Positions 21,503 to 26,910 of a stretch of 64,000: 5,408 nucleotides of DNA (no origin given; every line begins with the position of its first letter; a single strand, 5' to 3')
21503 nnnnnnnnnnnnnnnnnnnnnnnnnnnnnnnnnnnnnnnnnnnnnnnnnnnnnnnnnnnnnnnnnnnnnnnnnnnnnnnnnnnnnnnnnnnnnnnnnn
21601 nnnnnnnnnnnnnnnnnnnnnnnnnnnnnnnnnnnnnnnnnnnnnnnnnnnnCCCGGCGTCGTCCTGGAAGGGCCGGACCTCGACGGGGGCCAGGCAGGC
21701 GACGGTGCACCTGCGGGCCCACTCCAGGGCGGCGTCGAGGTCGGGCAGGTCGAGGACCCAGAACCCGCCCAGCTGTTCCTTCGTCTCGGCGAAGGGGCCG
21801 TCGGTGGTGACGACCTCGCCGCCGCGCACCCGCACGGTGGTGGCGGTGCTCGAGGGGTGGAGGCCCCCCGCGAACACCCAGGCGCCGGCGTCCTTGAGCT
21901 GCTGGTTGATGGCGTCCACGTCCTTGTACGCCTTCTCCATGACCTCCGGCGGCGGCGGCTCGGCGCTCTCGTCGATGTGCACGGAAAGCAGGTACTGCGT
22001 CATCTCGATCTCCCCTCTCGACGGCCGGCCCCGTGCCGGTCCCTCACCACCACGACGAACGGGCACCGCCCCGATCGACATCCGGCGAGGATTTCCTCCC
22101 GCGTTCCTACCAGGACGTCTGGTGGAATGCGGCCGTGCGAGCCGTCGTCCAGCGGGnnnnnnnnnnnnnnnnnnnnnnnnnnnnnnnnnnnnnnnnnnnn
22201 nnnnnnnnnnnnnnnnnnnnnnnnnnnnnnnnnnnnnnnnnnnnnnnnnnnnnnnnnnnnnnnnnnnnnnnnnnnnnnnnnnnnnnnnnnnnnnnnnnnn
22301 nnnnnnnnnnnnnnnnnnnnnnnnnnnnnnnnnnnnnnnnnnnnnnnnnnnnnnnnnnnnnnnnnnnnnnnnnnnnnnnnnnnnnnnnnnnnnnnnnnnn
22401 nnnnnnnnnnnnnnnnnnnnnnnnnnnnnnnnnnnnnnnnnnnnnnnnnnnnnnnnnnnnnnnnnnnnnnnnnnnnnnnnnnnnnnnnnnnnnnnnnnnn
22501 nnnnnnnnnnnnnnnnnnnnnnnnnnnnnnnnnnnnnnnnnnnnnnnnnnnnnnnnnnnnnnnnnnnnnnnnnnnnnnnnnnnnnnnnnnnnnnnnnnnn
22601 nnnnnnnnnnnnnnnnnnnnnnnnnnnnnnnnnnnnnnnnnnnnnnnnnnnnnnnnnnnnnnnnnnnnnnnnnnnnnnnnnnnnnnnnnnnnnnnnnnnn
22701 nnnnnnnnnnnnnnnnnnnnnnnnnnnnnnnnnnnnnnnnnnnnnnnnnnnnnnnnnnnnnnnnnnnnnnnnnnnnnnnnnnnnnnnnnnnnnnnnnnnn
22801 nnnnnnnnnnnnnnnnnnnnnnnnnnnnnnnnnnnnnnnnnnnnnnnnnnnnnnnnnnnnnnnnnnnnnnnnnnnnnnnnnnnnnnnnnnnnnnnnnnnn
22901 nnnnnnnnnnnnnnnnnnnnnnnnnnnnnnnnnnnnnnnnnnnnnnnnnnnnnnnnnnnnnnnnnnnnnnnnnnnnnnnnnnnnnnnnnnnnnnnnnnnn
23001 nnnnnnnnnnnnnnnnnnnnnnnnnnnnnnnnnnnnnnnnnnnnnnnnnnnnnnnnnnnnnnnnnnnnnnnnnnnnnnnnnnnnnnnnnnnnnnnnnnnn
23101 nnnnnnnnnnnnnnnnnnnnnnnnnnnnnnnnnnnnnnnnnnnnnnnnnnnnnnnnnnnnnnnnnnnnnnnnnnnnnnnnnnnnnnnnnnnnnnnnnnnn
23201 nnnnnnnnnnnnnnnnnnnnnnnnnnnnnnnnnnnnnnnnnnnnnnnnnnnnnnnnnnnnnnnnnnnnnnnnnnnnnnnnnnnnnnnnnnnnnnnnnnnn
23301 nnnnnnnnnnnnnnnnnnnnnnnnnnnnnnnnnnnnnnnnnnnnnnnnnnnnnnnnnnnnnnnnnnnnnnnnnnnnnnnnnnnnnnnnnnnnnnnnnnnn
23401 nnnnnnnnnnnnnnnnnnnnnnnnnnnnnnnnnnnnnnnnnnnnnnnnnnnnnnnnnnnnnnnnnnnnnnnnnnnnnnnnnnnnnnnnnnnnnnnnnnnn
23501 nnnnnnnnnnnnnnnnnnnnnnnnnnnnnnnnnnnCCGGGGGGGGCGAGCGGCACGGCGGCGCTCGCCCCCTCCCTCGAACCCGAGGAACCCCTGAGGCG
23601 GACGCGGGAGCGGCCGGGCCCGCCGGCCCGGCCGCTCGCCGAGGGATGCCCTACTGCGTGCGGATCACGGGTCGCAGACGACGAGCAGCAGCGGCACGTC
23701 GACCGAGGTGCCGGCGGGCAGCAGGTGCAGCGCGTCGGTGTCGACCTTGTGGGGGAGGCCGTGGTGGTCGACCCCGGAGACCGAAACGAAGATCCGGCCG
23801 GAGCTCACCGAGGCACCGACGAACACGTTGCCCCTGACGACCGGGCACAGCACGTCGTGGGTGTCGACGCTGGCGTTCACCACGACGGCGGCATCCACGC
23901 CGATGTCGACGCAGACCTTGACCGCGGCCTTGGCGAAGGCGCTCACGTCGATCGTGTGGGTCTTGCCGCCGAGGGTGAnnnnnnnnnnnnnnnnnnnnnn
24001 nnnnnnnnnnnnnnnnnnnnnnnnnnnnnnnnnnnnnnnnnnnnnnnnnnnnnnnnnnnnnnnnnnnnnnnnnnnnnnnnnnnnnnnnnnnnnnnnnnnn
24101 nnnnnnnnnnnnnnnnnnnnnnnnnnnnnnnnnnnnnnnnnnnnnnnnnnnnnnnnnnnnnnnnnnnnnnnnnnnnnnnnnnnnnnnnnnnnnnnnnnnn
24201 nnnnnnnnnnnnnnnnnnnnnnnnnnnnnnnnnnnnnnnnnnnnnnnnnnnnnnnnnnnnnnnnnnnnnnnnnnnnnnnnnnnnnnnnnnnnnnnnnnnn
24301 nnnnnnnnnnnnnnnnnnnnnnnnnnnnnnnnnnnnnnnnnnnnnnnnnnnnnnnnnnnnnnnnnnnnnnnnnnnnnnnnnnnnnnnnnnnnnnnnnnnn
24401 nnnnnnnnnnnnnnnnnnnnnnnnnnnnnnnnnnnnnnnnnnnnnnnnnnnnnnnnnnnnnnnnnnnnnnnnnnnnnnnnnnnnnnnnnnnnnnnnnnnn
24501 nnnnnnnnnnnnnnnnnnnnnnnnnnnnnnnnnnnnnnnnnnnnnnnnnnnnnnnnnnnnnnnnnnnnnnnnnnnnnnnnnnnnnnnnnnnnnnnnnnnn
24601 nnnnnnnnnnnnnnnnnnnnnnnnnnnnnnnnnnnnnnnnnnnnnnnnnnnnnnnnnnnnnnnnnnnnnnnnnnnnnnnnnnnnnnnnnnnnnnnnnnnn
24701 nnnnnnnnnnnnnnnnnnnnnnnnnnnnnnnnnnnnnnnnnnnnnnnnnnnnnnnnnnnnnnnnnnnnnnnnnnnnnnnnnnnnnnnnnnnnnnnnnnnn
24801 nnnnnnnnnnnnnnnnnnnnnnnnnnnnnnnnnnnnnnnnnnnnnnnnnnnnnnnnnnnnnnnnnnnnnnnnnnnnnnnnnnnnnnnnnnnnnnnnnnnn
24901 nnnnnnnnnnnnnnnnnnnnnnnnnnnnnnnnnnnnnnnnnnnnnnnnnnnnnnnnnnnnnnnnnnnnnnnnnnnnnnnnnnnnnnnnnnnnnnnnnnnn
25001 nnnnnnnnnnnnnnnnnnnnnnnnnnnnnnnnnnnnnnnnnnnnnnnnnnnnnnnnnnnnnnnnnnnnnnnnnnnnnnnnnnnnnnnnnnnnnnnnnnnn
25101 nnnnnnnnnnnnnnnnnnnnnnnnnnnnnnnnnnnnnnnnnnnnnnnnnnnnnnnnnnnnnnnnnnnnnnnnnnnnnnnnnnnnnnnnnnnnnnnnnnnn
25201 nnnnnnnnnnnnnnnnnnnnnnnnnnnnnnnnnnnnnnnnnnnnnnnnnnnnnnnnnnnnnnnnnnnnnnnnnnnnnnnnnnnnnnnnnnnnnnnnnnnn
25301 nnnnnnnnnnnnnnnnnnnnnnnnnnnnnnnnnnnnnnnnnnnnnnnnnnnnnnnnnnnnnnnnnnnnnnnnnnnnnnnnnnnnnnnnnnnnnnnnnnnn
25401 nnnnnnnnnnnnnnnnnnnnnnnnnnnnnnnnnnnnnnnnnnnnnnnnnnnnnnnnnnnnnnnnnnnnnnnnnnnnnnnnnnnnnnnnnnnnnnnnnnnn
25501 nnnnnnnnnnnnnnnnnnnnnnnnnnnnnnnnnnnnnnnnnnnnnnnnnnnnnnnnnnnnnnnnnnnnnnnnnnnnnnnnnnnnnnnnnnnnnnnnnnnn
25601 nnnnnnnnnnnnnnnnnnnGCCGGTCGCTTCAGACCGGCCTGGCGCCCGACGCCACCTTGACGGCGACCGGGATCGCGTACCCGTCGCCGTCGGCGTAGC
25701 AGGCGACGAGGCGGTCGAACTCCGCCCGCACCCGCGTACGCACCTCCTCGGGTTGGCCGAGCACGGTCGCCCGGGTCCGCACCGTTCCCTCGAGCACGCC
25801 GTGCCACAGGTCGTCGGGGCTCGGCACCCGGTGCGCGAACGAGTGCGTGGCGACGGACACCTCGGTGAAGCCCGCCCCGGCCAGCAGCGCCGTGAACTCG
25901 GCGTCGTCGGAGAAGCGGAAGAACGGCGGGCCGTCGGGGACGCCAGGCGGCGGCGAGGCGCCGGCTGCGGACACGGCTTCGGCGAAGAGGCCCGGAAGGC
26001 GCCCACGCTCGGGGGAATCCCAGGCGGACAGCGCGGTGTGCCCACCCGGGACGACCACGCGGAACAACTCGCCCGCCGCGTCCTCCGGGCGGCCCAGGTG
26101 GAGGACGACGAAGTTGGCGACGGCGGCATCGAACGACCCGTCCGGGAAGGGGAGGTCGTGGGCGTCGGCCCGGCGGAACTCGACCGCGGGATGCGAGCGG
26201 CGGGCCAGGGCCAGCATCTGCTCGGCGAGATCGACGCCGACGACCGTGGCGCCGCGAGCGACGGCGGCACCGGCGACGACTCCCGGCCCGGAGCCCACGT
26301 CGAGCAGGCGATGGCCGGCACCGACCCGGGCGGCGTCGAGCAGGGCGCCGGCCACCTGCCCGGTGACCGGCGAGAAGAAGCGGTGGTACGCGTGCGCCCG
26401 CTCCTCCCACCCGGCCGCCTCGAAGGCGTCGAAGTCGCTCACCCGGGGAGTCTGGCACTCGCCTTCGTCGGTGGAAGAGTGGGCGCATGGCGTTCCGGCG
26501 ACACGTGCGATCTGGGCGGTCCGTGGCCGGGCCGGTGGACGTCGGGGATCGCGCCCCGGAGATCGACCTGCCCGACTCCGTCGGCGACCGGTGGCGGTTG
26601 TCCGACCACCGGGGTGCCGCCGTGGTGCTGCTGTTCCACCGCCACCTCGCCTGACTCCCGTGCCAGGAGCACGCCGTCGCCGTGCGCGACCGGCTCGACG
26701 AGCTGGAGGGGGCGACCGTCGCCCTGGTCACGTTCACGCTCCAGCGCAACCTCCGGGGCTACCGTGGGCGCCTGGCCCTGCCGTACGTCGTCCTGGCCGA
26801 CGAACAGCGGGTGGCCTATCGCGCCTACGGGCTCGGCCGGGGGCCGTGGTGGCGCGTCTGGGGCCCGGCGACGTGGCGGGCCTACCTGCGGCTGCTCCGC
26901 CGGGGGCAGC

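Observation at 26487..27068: In-frame TGA at the redox cysteine of a thioredoxin-fold (PRX_like2) gene: candidate U-x-x-C selenoprotein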

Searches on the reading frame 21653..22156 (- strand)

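Call 81: search_protein_families(library=pfam, proteins=[window:21653-22156:-], max_evalue=0.00001)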
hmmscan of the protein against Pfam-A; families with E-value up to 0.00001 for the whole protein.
window:21653-22156:- (168 aa): 1 family
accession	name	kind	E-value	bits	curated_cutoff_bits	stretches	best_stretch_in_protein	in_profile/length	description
PF03795.20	YCII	-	1.4e-16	61.1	24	1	55-155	3-83/95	YCII-related domain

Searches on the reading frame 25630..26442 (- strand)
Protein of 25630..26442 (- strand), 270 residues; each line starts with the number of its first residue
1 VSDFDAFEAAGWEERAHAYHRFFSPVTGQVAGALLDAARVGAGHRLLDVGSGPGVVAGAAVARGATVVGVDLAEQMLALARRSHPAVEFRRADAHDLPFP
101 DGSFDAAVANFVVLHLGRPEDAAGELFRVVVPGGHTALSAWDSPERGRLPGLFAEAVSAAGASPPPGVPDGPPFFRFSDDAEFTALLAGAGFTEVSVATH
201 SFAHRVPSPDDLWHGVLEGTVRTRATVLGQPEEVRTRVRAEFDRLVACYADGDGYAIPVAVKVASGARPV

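Call 71: search_protein_families(library=pfam, proteins=[window:25630-26442:-], max_evalue=0.0001)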
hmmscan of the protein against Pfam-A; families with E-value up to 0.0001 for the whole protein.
window:25630-26442:- (270 aa): 8 families
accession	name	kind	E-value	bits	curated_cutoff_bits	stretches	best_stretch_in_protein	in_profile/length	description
PF08241.18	Methyltransf_11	-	1.8e-23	83.4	21.2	1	47-137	1-94/95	Methyltransferase domain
PF13649.12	Methyltransf_25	-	2.4e-20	73.4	27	1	47-134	2-97/97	Methyltransferase domain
PF13489.12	Methyltransf_23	-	8.9e-13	48.7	27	1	41-145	21-123/164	Methyltransferase domain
PF08242.18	Methyltransf_12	-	1.8e-12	48.2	30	1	47-135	1-97/98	Methyltransferase domain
PF13847.12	Methyltransf_31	-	4.1e-12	46.4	27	1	43-141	4-112/145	Methyltransferase domain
PF01209.24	Ubie_methyltran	-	2.6e-09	37.2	20.1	1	40-136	45-149/233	ubiE/COQ5 methyltransferase family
PF02353.26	CMAS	-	3e-05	23.9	27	1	34-91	54-112/273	Mycolic acid cyclopropane synthetase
PF01728.25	FtsJ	-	5.3e-05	23.7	24.1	1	36-98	14-79/181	FtsJ-like methyltransferase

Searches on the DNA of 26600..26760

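Call 66: search_rna_families(source=window, start=26600, end=26760, threshold=evalue, max_evalue=10)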
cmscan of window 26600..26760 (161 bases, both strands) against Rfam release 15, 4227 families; matches with E-value up to 10: 2.
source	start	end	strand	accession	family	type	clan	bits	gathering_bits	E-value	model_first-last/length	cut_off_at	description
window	26664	26734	-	RF01781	ASdes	Gene; sRNA;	-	17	40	0.13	1-68/68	no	ASdes TB sRNA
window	26720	26760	+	RF04283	mir-3135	Gene; miRNA;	-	12.7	80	9.5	1-68/68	no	mir-3135 microRNA precursor family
